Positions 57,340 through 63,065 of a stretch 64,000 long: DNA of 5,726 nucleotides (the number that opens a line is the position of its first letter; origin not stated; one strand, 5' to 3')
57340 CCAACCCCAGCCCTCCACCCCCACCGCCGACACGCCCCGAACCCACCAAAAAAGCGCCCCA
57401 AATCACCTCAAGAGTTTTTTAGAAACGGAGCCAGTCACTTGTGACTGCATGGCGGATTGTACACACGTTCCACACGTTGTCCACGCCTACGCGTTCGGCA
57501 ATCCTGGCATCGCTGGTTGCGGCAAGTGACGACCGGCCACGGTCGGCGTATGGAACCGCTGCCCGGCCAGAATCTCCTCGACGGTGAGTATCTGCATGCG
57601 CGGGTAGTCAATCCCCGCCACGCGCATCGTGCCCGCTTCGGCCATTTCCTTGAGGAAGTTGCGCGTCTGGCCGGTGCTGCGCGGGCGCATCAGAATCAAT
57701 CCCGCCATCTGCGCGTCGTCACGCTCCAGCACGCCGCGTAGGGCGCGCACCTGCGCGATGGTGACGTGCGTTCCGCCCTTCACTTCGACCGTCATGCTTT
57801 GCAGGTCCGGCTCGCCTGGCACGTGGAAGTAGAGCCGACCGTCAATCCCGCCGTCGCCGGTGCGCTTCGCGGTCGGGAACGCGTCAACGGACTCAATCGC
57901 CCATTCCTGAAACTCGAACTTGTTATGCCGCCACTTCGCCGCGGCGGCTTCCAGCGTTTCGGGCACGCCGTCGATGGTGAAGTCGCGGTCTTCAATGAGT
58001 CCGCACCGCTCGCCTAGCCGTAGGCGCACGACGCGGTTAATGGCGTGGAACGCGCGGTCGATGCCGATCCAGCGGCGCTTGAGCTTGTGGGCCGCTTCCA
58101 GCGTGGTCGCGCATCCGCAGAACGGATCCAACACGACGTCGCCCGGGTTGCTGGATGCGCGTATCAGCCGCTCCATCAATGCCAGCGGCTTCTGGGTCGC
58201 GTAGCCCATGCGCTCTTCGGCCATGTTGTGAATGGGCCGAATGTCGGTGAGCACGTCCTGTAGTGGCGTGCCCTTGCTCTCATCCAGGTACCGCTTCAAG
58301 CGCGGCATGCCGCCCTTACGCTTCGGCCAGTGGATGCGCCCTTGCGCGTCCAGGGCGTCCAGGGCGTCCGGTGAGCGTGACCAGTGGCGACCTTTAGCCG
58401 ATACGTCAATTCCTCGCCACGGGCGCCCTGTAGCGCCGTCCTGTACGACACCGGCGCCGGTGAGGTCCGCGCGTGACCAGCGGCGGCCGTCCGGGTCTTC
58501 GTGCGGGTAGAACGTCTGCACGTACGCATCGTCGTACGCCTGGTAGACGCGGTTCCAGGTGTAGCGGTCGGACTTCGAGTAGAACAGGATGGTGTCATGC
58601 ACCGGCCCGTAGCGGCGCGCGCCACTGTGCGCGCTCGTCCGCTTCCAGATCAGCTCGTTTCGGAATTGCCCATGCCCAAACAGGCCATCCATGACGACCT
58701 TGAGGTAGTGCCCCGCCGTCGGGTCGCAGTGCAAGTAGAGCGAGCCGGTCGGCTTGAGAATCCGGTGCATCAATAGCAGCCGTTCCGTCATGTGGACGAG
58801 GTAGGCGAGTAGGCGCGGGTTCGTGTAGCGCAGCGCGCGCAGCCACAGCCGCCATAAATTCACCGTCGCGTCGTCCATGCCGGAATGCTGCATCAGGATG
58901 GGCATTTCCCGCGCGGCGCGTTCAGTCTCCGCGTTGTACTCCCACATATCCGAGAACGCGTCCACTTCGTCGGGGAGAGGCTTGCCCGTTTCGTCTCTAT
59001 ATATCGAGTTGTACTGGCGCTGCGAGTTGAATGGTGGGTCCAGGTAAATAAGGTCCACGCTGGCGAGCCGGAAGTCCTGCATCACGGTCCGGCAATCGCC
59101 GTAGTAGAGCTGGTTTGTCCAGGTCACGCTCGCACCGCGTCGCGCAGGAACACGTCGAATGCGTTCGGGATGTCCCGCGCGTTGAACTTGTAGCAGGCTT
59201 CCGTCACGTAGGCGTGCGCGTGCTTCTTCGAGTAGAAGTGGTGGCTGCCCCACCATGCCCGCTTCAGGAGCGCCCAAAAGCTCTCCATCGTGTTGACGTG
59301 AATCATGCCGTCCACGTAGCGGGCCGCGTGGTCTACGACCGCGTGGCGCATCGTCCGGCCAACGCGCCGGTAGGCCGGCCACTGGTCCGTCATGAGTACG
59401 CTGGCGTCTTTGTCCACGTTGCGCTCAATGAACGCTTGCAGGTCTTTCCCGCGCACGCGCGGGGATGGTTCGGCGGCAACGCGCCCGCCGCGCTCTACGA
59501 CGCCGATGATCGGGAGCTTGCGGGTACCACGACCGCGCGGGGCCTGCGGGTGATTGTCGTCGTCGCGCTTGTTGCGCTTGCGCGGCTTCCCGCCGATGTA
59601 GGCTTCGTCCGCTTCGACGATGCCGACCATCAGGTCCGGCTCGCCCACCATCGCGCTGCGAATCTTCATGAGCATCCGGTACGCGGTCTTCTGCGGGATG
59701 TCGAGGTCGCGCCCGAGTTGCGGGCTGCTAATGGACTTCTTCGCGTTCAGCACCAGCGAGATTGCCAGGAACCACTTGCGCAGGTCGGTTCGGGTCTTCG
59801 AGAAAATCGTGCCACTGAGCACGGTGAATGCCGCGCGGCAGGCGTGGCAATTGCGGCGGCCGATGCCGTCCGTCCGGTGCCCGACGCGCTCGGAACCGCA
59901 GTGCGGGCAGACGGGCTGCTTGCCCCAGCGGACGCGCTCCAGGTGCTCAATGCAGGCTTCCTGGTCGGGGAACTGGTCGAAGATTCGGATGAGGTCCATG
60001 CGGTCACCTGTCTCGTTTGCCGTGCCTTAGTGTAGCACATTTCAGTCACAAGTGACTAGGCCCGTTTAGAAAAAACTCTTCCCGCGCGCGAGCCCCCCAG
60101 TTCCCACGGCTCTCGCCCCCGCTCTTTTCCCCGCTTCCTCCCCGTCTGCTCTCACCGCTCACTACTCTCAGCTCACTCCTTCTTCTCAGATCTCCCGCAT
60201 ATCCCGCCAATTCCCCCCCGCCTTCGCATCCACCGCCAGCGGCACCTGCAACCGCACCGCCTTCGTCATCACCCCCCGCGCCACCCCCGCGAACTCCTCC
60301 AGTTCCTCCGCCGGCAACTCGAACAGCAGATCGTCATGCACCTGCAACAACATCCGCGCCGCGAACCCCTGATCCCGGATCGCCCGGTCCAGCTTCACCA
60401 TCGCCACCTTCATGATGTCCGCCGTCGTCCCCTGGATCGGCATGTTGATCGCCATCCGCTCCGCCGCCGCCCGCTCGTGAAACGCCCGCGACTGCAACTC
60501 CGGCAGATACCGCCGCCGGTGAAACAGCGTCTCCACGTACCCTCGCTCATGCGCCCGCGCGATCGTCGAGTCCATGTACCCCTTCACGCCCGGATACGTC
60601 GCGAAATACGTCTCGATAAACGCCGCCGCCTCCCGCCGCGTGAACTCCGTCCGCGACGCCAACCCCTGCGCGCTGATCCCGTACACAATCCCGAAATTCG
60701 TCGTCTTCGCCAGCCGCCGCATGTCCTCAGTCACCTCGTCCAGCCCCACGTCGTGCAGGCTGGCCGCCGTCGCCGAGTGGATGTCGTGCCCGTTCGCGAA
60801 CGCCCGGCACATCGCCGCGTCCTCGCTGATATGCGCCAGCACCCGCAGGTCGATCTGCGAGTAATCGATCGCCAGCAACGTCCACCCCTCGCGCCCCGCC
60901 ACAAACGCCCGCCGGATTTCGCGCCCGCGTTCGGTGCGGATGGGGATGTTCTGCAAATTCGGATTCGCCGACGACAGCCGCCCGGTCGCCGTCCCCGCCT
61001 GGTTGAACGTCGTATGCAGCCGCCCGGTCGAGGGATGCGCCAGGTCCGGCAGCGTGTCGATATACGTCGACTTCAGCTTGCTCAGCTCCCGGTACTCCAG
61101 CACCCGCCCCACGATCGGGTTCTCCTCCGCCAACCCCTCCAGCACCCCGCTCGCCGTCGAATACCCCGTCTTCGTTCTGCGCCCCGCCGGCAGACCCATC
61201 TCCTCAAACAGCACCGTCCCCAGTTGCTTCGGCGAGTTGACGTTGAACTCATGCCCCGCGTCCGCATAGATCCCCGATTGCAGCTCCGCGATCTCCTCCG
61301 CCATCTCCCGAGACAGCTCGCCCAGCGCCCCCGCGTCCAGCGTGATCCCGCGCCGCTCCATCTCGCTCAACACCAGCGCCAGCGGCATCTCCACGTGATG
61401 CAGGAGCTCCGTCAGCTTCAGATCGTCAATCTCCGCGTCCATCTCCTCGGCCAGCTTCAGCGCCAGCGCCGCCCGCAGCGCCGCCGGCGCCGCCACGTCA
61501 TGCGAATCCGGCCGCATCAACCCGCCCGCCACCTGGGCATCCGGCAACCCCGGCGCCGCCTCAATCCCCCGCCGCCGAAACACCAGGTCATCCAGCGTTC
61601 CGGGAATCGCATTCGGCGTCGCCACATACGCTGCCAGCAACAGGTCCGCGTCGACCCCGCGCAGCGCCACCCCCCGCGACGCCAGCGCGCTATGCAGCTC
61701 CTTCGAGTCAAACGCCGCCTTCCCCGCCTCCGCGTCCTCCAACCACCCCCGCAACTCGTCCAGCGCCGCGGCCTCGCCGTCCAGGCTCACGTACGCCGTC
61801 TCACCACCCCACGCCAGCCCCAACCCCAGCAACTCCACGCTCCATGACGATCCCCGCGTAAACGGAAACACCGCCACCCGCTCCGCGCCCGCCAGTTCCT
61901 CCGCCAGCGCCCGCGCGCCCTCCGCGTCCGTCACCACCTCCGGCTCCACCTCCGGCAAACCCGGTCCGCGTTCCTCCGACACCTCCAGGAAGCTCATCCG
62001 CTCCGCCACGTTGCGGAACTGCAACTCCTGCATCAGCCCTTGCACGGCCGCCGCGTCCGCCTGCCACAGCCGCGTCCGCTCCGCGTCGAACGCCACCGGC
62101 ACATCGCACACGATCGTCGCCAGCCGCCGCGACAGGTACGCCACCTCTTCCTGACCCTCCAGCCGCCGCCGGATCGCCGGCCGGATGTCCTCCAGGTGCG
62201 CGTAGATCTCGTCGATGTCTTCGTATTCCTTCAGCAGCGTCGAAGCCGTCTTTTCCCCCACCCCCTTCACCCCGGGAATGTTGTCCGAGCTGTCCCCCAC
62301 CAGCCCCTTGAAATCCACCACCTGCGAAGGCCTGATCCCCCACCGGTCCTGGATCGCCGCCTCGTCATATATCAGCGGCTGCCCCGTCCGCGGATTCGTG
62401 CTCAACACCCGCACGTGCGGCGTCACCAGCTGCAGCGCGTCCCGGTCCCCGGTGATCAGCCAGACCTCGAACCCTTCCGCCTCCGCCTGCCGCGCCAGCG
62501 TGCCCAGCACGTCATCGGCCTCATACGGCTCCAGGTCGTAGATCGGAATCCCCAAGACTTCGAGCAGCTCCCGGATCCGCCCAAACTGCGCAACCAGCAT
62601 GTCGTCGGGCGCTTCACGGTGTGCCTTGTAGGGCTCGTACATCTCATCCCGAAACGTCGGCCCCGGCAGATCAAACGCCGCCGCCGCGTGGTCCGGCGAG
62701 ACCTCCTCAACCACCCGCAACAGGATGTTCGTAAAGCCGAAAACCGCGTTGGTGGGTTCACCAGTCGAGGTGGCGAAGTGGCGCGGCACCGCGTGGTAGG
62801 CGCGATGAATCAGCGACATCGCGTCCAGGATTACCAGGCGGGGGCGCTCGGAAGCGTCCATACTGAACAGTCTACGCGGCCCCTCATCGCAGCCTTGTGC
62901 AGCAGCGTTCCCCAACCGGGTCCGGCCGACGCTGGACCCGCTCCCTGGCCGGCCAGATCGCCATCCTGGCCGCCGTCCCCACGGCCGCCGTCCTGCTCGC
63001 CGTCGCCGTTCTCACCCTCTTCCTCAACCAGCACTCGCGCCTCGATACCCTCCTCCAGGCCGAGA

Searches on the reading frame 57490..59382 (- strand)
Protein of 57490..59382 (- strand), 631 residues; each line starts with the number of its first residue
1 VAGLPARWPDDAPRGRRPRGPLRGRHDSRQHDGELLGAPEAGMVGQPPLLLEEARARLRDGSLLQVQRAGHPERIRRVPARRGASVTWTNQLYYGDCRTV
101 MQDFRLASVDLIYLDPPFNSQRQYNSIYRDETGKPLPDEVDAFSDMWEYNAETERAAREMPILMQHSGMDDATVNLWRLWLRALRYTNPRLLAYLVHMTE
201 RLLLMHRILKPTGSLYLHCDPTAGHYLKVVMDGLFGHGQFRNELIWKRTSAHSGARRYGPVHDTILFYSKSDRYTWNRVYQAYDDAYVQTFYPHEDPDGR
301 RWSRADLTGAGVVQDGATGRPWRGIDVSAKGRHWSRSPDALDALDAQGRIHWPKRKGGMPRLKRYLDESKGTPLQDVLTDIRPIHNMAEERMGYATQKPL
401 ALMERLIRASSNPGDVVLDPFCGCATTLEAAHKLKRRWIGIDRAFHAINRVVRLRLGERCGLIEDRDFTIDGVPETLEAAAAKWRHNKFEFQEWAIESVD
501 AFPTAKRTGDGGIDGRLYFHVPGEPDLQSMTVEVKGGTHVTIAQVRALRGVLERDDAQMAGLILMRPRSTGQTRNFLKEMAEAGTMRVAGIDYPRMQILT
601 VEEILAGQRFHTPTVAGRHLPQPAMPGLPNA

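Call 41: search_protein_families(library=pfam, proteins=[window:57490-59382:-], max_evalue=0.0001)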
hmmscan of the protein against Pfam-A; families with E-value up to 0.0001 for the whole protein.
window:57490-59382:- (631 aa): 1 family
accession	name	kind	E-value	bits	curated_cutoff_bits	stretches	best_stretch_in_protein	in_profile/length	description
PF01555.25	N6_N4_Mtase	-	2.3e-41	142.6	26.7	1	109-444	1-212/221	DNA methylase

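Call 68: search_protein_families(library=ncbifam, proteins=[window:57490-59382:-], max_evalue=0.001)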
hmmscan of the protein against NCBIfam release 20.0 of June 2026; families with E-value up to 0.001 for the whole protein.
window:57490-59382:- (631 aa): 3 families
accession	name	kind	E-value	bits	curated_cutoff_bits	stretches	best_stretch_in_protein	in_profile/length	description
NF050803.1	DnaMtaseCcrMCaul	equivalog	1.8e-24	86.3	830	2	391-448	183-240/350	adenine-specific DNA-methyltransferase CcrM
NF008572.0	PRK11524.1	equivalog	2e-24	86.2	292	1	389-444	190-245/294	adenine-specific DNA-methyltransferase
NF010253.0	PRK13699.1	subfamily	1.8e-11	44.2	244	1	376-442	128-192/226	DNA methyltransferase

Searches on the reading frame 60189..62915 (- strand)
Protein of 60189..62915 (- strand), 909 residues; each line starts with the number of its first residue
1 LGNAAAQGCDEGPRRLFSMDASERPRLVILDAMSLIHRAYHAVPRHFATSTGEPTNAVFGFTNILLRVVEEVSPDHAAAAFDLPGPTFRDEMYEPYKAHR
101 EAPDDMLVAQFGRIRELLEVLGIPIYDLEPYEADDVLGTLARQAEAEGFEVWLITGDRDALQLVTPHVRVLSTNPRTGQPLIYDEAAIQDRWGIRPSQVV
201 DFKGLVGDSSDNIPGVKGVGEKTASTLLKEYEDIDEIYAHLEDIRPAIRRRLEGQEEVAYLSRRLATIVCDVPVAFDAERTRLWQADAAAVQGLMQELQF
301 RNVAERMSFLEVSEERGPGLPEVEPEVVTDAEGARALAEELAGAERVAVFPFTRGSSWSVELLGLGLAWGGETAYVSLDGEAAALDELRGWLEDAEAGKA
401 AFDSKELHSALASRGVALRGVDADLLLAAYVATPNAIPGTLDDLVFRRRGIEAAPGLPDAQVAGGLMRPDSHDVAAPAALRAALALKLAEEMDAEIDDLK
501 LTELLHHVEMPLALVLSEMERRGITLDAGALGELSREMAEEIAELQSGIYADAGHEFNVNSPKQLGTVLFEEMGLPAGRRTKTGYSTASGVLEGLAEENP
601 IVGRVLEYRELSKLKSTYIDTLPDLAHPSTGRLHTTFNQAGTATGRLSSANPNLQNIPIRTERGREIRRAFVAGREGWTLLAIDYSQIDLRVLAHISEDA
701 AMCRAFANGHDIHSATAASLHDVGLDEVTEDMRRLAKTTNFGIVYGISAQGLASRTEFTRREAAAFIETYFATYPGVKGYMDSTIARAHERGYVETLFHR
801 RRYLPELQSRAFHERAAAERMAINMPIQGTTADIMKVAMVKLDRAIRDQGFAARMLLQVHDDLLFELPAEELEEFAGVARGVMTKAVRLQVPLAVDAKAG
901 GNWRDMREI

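Call 41: search_protein_families(library=pfam, proteins=[window:60189-62915:-], max_evalue=0.0001)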
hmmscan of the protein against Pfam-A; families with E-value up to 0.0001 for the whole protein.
window:60189-62915:- (909 aa): 4 families
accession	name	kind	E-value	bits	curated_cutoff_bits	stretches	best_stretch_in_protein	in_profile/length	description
PF00476.26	DNA_pol_A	-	4.9e-159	529.8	34.3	1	531-904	4-380/381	DNA polymerase family A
PF02739.22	5_3_exonuc_N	-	2.3e-53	180.7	34.3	1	26-193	1-164/164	5'-3' exonuclease, N-terminal resolvase-like domain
PF01367.25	5_3_exonuc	-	4.2e-32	110.9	40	1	194-287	1-95/97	5'-3' exonuclease, C-terminal SAM fold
PF22619.2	DNA_polI_exo1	-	2.3e-11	44.1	27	1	361-440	14-92/140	DNA polymerase I, ribonuclease H-like domain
